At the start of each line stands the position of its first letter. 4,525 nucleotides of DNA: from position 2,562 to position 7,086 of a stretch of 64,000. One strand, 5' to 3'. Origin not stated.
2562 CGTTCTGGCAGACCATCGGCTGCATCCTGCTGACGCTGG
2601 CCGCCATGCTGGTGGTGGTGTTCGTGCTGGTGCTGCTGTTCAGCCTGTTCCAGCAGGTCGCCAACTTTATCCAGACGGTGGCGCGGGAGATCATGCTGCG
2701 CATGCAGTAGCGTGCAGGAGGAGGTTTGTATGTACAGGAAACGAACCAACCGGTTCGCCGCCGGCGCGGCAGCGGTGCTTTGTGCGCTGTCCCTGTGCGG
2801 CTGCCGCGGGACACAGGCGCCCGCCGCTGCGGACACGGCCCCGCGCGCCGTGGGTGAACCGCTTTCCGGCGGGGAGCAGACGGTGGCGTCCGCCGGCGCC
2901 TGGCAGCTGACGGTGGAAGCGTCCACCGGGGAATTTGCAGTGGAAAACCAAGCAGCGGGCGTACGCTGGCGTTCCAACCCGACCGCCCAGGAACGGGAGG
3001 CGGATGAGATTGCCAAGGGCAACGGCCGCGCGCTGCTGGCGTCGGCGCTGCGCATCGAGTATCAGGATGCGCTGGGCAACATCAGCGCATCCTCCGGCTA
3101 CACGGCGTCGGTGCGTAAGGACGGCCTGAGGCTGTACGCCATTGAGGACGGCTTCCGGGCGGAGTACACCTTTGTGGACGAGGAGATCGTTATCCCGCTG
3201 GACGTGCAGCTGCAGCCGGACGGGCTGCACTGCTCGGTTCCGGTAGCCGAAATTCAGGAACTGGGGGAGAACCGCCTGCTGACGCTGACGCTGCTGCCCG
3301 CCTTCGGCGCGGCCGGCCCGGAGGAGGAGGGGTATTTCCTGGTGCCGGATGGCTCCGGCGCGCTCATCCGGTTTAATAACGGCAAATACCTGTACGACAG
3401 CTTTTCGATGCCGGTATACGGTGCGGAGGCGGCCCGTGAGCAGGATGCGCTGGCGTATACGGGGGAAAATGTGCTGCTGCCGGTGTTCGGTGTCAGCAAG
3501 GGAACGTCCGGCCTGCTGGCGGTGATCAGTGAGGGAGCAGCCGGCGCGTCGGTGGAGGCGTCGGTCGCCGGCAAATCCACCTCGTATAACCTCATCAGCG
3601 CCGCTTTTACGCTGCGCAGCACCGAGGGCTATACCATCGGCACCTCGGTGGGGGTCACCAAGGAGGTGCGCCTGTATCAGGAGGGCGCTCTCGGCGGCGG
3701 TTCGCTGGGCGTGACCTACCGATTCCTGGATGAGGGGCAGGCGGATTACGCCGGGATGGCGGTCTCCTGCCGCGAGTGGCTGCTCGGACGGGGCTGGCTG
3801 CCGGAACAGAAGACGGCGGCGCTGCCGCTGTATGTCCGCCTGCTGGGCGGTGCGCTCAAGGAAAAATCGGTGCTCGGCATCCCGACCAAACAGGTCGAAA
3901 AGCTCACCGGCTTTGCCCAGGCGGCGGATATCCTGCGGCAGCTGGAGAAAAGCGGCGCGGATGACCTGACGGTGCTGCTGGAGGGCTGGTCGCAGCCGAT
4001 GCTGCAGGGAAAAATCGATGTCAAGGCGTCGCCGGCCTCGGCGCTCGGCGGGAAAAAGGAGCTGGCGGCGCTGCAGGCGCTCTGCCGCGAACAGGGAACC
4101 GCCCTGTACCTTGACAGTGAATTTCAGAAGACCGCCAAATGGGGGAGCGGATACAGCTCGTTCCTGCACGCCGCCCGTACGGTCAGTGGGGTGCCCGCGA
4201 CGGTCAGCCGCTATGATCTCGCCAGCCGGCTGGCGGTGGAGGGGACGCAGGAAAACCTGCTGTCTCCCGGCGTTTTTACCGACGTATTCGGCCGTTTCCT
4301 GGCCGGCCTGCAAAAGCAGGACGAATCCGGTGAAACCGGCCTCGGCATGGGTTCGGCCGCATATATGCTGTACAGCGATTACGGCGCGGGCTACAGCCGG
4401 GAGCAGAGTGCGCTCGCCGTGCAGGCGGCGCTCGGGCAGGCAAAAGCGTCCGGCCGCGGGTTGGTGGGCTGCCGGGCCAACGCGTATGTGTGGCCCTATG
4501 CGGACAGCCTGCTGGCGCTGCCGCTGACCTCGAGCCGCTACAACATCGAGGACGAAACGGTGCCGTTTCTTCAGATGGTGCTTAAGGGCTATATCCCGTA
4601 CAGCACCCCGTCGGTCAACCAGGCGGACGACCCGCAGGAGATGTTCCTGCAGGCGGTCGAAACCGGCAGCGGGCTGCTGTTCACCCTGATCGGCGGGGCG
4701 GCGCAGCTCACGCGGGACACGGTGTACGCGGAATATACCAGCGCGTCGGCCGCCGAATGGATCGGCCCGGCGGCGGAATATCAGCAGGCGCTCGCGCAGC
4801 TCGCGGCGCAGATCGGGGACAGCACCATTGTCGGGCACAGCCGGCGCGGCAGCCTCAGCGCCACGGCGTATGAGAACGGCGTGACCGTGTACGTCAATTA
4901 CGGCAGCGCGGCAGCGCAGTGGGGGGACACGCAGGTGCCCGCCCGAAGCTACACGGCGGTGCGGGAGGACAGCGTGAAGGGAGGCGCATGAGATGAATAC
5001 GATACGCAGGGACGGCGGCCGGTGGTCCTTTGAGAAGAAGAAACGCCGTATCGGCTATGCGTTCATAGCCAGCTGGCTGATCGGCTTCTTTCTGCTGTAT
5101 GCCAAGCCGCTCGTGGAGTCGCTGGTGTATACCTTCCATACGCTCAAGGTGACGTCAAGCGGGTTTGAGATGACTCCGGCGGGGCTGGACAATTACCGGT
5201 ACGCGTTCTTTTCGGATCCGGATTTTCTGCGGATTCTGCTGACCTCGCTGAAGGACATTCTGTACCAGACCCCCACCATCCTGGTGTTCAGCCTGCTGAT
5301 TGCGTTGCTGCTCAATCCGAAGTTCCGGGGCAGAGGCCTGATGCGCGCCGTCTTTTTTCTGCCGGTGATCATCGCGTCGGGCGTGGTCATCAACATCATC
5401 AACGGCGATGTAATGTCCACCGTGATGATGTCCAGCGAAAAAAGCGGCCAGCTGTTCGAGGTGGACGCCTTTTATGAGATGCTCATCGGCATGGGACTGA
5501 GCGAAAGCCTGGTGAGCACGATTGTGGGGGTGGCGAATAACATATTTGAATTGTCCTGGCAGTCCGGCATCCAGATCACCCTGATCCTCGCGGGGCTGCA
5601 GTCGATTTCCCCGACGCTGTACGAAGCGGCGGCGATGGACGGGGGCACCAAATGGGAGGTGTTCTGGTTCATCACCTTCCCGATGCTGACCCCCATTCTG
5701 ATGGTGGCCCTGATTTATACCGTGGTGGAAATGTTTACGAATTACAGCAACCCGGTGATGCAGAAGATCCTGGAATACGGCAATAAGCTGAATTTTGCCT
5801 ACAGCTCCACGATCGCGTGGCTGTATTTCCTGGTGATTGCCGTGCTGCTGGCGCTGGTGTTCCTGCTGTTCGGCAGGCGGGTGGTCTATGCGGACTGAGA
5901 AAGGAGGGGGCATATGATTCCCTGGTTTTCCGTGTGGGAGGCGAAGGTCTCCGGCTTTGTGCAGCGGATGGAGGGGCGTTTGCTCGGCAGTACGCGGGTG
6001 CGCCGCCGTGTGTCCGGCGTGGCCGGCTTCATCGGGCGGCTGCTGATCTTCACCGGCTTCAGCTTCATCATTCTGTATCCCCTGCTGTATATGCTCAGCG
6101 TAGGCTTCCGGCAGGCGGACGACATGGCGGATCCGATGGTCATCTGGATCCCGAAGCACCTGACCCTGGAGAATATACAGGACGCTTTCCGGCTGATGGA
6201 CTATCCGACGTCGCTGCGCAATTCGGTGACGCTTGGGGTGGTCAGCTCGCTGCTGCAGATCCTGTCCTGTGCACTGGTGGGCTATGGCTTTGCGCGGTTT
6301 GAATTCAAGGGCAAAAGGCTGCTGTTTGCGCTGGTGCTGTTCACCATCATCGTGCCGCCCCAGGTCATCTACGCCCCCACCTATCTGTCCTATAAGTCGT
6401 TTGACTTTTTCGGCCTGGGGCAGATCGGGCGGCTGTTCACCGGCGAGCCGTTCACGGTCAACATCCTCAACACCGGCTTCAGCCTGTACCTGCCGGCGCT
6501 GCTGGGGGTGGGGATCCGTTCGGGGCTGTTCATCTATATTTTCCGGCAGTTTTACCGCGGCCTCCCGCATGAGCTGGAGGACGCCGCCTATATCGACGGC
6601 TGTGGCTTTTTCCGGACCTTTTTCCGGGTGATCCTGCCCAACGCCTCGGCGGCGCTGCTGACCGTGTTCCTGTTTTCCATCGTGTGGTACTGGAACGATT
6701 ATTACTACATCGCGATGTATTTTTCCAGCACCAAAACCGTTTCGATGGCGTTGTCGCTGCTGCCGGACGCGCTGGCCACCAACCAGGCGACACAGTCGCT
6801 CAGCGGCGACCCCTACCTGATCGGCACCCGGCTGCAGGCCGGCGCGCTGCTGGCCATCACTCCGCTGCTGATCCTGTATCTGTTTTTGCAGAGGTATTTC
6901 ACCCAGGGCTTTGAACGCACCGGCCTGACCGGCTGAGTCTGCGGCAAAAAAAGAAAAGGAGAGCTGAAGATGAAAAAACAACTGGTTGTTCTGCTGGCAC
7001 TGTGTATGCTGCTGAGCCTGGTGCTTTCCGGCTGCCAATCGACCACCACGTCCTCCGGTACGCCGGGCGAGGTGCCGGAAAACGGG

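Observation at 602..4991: NHL-TPR-Yip1 membrane protein plus DUF5696-like lipoprotein embedded between two ABC transporter gene sets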

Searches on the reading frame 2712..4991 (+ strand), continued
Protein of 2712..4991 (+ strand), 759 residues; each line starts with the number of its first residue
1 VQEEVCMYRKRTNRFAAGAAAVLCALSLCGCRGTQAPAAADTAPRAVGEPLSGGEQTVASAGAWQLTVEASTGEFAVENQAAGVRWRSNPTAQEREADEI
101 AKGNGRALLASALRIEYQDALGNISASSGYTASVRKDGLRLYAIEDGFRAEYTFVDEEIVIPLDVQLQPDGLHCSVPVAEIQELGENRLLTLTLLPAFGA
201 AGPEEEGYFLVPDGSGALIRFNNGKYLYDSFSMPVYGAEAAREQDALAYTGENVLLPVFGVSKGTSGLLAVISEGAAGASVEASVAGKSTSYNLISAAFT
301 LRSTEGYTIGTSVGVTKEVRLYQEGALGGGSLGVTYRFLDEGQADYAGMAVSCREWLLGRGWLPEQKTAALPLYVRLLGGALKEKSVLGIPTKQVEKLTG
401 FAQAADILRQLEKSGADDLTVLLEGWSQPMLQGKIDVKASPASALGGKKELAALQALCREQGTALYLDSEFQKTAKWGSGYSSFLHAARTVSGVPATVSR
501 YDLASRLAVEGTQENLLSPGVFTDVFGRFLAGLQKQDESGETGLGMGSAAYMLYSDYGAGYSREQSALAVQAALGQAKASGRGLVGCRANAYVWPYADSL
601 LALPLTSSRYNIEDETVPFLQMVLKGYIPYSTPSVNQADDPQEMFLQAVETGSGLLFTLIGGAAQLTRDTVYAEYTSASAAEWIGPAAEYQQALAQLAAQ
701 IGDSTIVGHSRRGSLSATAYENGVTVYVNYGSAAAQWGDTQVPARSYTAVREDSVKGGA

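Call 85: list_cluster_members(proteins=[P0015, P0012, P0062, P0074, P0011])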
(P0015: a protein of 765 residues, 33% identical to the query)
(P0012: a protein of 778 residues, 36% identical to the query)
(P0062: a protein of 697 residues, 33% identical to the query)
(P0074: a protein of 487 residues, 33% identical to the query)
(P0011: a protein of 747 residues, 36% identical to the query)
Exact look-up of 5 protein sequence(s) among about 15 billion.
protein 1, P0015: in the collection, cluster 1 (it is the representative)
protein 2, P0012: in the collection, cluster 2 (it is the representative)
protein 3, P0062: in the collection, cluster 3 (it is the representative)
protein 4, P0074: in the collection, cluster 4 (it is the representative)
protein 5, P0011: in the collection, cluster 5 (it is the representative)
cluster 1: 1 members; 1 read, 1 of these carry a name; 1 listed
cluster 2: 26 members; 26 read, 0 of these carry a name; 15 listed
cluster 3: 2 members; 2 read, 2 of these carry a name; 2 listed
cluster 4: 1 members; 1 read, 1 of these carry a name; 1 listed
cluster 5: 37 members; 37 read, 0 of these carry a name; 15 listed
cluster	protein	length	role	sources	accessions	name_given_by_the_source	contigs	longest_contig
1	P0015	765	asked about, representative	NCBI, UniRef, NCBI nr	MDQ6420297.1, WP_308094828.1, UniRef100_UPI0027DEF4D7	DUF5696 domain-containing protein [Paenibacillus sp. LHD-117] | DUF5696 domain-containing protein n=1 Tax=Paenibacillus sp. LHD-117 TaxID=3071412 ...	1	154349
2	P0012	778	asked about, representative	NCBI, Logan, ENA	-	-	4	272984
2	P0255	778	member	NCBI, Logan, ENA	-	-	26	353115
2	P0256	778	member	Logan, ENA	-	-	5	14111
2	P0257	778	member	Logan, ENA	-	-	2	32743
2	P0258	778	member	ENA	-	-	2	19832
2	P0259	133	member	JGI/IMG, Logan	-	-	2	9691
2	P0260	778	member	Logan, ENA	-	-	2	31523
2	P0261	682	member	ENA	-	-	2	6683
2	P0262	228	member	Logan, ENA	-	-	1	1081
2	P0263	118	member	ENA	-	-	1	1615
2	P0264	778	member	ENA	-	-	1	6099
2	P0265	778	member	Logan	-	-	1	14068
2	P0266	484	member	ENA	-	-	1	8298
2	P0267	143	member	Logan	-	-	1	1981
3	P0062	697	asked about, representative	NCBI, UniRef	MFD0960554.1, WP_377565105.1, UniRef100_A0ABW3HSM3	YIP1 family protein [Paenibacillus chungangensis] | YIP1 family protein n=1 Tax=Paenibacillus chungangensis TaxID=696535 ...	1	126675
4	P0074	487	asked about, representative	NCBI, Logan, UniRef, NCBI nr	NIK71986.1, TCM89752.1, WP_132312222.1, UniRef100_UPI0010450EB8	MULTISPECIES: NHL repeat-containing protein [unclassified Paenibacillus] | NHL repeat-containing protein n=1 Tax=unclassified Paenibacillus TaxID=185978 ...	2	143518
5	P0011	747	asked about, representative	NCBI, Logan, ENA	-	-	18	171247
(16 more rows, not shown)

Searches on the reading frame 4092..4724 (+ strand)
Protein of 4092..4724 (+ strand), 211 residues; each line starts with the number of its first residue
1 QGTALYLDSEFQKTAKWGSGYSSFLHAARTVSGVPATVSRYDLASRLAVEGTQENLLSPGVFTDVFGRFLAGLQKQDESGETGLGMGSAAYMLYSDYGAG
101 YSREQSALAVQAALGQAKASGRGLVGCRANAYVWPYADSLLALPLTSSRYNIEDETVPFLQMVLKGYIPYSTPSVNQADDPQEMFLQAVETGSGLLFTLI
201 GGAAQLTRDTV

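Call 46: search_solved_structures(query=A3, max_evalue=10, show_alignments=5)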
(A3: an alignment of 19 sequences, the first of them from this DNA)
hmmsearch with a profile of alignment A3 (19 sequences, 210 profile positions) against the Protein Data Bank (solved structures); distinct sequences matched with E-value up to 10: 1.
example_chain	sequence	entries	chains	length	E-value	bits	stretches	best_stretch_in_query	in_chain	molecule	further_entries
4c58_B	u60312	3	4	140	0.036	16.9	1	15-97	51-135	nanobody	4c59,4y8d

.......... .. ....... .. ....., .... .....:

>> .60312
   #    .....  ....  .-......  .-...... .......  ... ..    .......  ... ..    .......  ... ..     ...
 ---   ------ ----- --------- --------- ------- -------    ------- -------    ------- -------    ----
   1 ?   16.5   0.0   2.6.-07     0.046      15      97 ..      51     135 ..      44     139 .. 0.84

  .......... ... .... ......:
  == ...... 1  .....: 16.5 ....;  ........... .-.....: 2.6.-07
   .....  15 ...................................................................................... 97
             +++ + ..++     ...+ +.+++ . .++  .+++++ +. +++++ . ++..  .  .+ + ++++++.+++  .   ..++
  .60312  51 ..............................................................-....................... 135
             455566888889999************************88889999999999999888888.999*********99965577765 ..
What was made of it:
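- Closest known: GH129 glycosidases. Different: The catalytic half gives no detectable sequence match (call 46).
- Tried and rejected: The only hit was a spurious nanobody match (call 46).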

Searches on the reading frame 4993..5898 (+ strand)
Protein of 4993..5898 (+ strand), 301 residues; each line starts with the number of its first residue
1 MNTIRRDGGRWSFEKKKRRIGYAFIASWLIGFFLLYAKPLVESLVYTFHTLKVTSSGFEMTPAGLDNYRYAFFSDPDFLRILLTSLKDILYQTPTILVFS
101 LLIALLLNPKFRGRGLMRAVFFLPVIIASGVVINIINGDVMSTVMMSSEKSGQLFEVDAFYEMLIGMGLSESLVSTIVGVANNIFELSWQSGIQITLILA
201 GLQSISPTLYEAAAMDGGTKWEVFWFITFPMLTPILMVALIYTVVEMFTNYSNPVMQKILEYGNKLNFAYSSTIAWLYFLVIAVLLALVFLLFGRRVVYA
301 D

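Call 3: search_protein_families(library=pfam, proteins=[window:4993-5898:+], max_evalue=0.01)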
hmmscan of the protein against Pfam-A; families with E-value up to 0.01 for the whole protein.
window:4993-5898:+ (301 aa): 1 family
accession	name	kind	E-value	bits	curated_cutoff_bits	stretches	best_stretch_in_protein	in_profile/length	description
PF00528.27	BPD_transp_1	-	2.1e-05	24.7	26.4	1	78-292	15-174/184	Binding-protein-dependent transport system inner membrane component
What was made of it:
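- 4993..5898 (+): Permease P1' (MalF/UgpA-like, 301 aa), the first gene of the second permease pair. Its start lies 1 nt after the DUF5696 stop. BPD_transp_1 24.7 bits, just below the cut-off (call 3).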

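Call 4: search_protein_families(library=ncbifam, proteins=[window:4993-5898:+], max_evalue=0.01)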
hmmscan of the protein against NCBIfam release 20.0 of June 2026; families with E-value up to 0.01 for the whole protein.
window:4993-5898:+ (301 aa): 9 families
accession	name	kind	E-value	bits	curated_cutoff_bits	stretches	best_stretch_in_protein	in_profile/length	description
NF007852.0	PRK10561.1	equivalog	8.2e-10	39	335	1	17-249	10-228/295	sn-glycerol-3-phosphate ABC transporter permease UgpA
NF008231.0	PRK10998.1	equivalog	4.3e-07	29.8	261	1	194-270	173-254/296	maltose ABC transporter permease MalG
NF040932.1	ABC_arch_GlcU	equivalog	2e-06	27.6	340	1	196-259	150-213/272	glucose ABC transporter permease GlcU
TIGR00969.1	3a0106s02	subfamily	5.5e-06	26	240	1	70-246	51-210/272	sulfate ABC transporter permease subunit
NF008232.0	PRK10999.1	equivalog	0.00012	21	392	1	78-263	283-456/520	maltose ABC transporter permease MalF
NF006939.0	PRK09421.1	equivalog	0.0017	17.8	262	1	79-243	9-157/230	molybdate ABC transporter permease subunit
TIGR02141.1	modB_ABC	equivalog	0.0019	17.9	182.6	0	199-242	100-143/208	molybdate ABC transporter permease subunit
TIGR01581.1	Mo_ABC_porter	hypoth_equivalog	0.003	17.1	210.3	1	191-243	115-167/225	ABC transporter permease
TIGR02139.1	permease_CysT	equivalog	0.0034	17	246.1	1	71-240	41-193/265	sulfate ABC transporter permease subunit CysT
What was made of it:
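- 4993..5898 (+): UgpA E 8e-10 (call 4).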

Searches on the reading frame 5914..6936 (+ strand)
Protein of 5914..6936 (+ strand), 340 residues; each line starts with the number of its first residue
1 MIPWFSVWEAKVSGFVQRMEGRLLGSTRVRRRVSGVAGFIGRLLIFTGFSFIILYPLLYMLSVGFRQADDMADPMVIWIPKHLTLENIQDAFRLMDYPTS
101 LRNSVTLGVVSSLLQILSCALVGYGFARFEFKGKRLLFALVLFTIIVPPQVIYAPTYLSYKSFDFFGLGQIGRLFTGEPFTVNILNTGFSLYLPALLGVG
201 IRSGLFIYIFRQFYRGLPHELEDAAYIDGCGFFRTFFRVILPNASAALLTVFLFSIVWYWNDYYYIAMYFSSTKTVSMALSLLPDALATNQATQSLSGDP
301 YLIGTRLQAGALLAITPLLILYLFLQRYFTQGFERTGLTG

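Call 3: search_protein_families(library=pfam, proteins=[window:5914-6936:+], max_evalue=0.01)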
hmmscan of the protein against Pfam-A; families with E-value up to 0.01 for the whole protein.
window:5914-6936:+ (340 aa): 1 family
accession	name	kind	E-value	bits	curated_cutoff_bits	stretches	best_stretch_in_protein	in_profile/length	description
PF00528.27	BPD_transp_1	-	9.1e-15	55.3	26.4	1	121-333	3-182/184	Binding-protein-dependent transport system inner membrane component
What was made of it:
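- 5914..6936 (+): Permease P2' (MalG/UgpE-like, 340 aa). BPD_transp_1 55.3 bits (call 3).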

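Call 4: search_protein_families(library=ncbifam, proteins=[window:5914-6936:+], max_evalue=0.01)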
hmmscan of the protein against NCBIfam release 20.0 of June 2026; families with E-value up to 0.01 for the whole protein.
window:5914-6936:+ (340 aa): 17 families
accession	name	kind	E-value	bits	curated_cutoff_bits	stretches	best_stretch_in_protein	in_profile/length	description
NF008210.0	PRK10973.1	equivalog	1.5e-16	61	297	1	202-333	154-276/281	sn-glycerol-3-phosphate ABC transporter permease UgpE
NF040932.1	ABC_arch_GlcU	equivalog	4.6e-15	56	340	1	45-337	8-268/272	glucose ABC transporter permease GlcU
NF008231.0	PRK10998.1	equivalog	8.1e-14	51.9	261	1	45-337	19-293/296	maltose ABC transporter permease MalG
NF040839.1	tungstate_WtpB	equivalog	2.1e-08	34.1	340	1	84-250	29-184/251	tungstate ABC transporter permease WtpB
TIGR01581.1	Mo_ABC_porter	hypoth_equivalog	4e-08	33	210.3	1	88-251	10-163/225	ABC transporter permease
NF006939.0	PRK09421.1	equivalog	6e-07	29.1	262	1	102-255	13-157/230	molybdate ABC transporter permease subunit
TIGR02141.1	modB_ABC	equivalog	7.2e-07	29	182.6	1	104-253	3-142/208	molybdate ABC transporter permease subunit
TIGR00969.1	3a0106s02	subfamily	9.7e-07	28.5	240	1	99-278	61-230/272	sulfate ABC transporter permease subunit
TIGR02139.1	permease_CysT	equivalog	2.7e-06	27.2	246.1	1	100-255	51-196/265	sulfate ABC transporter permease subunit CysT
NF007047.0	PRK09500.1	equivalog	0.00011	21.9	326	1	100-159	59-117/257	spermidine/putrescine ABC transporter permease PotC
TIGR03262.1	PhnU2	equivalog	0.00018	20.3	593.25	0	81-148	36-103/546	putative 2-aminoethylphosphonate ABC transporter permease subunit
NF007852.0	PRK10561.1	equivalog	0.00024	21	335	1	88-265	63-232/295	sn-glycerol-3-phosphate ABC transporter permease UgpA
TIGR02140.1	permease_CysW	equivalog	0.00025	20.6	329.1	1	104-252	52-190/261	sulfate ABC transporter permease subunit CysW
NF007044.0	PRK09497.1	equivalog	0.0012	18.4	348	1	45-254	15-213/285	spermidine/putrescine ABC transporter permease PotB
NF040931.1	ABC_arch_GlcT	equivalog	0.0036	17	360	0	196-256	148-212/278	glucose ABC transporter permease GlcT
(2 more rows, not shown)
